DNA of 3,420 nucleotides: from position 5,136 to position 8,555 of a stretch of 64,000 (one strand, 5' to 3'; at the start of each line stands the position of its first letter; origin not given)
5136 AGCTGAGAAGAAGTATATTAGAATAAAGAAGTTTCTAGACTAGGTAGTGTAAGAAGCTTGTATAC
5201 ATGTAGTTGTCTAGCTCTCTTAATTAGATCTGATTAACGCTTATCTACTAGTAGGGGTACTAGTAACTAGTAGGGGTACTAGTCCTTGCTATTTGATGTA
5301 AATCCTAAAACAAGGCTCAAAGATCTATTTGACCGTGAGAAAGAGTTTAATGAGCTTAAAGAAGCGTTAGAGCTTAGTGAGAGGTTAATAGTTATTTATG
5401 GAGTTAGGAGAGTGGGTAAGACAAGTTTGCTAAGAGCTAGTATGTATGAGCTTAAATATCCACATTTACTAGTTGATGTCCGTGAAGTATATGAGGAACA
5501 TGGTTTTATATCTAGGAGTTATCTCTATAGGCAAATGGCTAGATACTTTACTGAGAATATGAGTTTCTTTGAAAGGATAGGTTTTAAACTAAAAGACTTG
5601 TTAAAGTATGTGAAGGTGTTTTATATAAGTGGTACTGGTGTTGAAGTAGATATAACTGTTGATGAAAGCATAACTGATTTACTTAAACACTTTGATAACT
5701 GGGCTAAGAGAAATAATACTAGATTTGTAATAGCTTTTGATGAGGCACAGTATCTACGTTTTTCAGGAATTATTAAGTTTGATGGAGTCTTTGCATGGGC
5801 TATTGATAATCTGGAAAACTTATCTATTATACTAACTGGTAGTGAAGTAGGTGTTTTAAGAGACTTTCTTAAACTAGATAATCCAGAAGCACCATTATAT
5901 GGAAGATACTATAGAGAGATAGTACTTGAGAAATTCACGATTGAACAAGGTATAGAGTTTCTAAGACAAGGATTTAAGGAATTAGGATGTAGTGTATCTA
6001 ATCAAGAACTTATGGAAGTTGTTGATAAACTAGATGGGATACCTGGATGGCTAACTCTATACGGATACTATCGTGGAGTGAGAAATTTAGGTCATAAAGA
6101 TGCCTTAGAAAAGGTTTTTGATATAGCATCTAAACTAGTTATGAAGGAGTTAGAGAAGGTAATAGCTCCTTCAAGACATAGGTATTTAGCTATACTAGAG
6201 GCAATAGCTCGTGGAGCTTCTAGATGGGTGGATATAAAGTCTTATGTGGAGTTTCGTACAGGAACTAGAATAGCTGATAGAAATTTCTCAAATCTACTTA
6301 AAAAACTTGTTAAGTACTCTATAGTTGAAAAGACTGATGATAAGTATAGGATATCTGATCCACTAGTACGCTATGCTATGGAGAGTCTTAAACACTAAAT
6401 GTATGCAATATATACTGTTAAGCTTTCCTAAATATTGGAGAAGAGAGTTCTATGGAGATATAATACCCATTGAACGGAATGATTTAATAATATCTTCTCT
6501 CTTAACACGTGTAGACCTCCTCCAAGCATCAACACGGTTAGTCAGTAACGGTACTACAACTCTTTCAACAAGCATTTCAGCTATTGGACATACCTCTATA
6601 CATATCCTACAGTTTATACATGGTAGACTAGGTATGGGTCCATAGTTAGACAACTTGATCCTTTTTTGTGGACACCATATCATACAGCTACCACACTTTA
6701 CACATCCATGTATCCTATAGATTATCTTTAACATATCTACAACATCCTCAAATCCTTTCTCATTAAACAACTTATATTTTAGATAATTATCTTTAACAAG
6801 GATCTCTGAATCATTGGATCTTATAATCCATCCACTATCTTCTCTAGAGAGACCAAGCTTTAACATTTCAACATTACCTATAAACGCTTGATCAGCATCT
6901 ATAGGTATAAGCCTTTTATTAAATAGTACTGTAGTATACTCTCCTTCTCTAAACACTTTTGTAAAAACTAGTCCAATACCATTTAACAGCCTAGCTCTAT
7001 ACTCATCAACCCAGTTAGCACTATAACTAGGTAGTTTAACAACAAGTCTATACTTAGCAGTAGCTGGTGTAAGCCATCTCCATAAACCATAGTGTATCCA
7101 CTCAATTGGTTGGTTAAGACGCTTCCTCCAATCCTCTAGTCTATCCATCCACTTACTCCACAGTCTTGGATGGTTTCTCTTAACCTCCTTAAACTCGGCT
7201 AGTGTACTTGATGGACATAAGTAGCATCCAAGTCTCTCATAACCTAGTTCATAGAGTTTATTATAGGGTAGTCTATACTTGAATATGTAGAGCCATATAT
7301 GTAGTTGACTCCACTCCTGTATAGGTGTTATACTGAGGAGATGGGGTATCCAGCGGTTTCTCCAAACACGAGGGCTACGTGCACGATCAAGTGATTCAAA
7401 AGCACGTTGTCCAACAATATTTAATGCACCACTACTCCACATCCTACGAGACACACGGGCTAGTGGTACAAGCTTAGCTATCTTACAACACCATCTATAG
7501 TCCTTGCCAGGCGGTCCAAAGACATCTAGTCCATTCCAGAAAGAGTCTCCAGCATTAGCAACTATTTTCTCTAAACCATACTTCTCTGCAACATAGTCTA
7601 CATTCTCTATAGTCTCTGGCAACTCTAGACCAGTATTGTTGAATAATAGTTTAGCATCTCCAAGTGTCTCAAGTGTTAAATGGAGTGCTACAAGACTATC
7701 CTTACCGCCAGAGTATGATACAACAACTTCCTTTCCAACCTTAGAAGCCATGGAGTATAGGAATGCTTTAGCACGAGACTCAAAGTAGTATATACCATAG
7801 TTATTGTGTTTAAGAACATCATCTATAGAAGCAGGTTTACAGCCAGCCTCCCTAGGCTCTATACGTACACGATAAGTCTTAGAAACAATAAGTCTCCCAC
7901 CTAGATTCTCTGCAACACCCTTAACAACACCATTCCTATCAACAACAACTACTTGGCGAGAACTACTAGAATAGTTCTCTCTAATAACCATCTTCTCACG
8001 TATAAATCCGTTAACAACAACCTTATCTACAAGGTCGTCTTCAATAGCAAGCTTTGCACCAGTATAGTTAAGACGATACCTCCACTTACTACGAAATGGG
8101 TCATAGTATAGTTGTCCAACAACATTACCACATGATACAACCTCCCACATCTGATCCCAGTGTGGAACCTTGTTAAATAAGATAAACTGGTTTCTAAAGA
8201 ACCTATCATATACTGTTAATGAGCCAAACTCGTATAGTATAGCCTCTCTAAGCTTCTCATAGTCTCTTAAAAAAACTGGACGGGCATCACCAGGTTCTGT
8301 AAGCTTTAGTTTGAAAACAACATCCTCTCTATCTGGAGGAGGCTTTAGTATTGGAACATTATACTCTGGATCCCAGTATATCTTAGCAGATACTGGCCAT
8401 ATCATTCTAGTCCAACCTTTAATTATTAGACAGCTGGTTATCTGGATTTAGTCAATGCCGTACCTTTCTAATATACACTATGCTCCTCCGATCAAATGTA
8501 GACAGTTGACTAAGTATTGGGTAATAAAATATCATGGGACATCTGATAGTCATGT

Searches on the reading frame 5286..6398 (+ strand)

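Call 25: search_protein_families(library=pfam, proteins=[window:5286-6398:+], max_evalue=0.01)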
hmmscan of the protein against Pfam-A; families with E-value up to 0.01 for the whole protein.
window:5286-6398:+ (370 aa): 7 families
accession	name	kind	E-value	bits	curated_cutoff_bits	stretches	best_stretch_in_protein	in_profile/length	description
PF01637.24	ATPase_2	-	8.4e-20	72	33.2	1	14-256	1-222/225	ATPase domain predominantly from Archaea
PF21100.3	MCM_C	-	1e-12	48.2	27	1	297-357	4-64/64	MCM protein C-terminal winged helix-turn-helix domain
PF13191.12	AAA_16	-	1e-08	36.3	32.6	1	15-159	3-146/167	AAA ATPase domain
PF13173.12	AAA_14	-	1.8e-08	34.9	27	1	32-116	2-88/129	AAA domain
PF13401.12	AAA_22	-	5.5e-07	30.4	27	1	32-187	5-124/130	AAA domain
PF21980.2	MksE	-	0.00043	21.1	27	0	331-365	124-160/163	Condensin complex protein MksE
PF00004.35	AAA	-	0.0095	16.8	21.2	0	36-154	2-66/131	ATPase family associated with various cellular activities (AAA)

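Call 26: search_protein_families(library=ncbifam, proteins=[window:5286-6398:+], max_evalue=0.001)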
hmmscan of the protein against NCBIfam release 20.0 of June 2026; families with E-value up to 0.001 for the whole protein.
window:5286-6398:+ (370 aa): 0 families

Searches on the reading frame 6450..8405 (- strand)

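Call 25: search_protein_families(library=pfam, proteins=[window:6450-8405:-], max_evalue=0.01)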
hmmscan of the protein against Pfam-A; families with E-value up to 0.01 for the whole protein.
window:6450-8405:- (651 aa): 8 families
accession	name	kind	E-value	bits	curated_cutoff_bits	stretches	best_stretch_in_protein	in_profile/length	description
PF01507.26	PAPS_reduct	-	2.7e-46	158.2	22.5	1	227-399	2-174/175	Phosphoadenosine phosphosulfate reductase domain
PF13183.11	Fer4_8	-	8.1e-06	26.7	27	0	595-613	4-22/68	4Fe-4S dicluster domain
PF13237.11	Fer4_10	-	2.3e-05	24.7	25.5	1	566-607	7-53/53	4Fe-4S dicluster domain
PF13484.11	Fer4_16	-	0.00012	23.2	30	0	596-611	2-17/66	4Fe-4S double cluster binding domain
PF12838.12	Fer4_7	-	0.00012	22.9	27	1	568-607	2-49/52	4Fe-4S dicluster domain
PF13534.11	Fer4_17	-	0.00013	22.9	22.2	0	562-580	40-58/61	4Fe-4S dicluster domain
PF14697.11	Fer4_21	-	0.00013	22.4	35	1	567-611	7-56/59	4Fe-4S dicluster domain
PF13187.11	Fer4_9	-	0.00043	20.7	27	1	568-607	2-48/52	4Fe-4S dicluster domain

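Call 26: search_protein_families(library=ncbifam, proteins=[window:6450-8405:-], max_evalue=0.001)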
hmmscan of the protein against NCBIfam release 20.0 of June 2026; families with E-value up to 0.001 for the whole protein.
window:6450-8405:- (651 aa): 22 families
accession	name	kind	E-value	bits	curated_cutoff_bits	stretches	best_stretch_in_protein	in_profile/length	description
NF010367.0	PRK13795.1-2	equivalog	7.4e-126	420.9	456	1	6-610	9-583/584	hypothetical protein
NF010369.0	PRK13795.1-4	equivalog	8.9e-113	377.7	1086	1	7-609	12-622/633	hypothetical protein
NF010368.0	PRK13795.1-3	equivalog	3.2e-109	366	588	1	8-610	11-631/635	hypothetical protein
NF010366.0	PRK13795.1-1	equivalog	1.2e-90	304.6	745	1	7-611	36-653/667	hypothetical protein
NF006327.0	PRK08557.1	equivalog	3.4e-55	187.5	366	1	69-445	25-397/415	hypothetical protein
NF006351.0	PRK08576.1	equivalog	4.7e-39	134.2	290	1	185-410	198-414/436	hypothetical protein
NF002537.0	PRK02090.1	equivalog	3e-22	79.4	154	1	210-402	26-217/244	phosphoadenylyl-sulfate reductase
TIGR02055.1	APS_reductase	subfamily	4e-19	69.2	235.3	1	237-401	6-171/194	adenylylsulfate reductase, thioredoxin dependent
TIGR00434.1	cysH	subfamily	8.1e-18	65.1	165.1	1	220-402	9-192/214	phosophoadenylyl-sulfate reductase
TIGR02057.1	PAPS_reductase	equivalog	2.4e-10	40.7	254.2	1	221-395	22-196/224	phosphoadenosine phosphosulfate reductase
NF003587.0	PRK05253.1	subfamily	1.5e-09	37.5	195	1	225-343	28-145/301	sulfate adenylyltransferase subunit CysD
TIGR02039.1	CysD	subfamily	6e-08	32.6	396.6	1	208-304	4-103/294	sulfate adenylyltransferase, small subunit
NF038196.1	ferrodoxin_EFR1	subfamily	2.4e-07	31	75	1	550-608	168-226/242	EFR1 family ferrodoxin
NF045874.1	Vhu_polyferre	exception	7.6e-06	24.9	600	1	559-611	52-104/381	F420-non-reducing hydrogenase associated-polyferredoxin VhuB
NF009214.0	PRK12563.1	equivalog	1.7e-05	24.4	413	1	226-297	44-119/317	sulfate adenylyltransferase subunit CysD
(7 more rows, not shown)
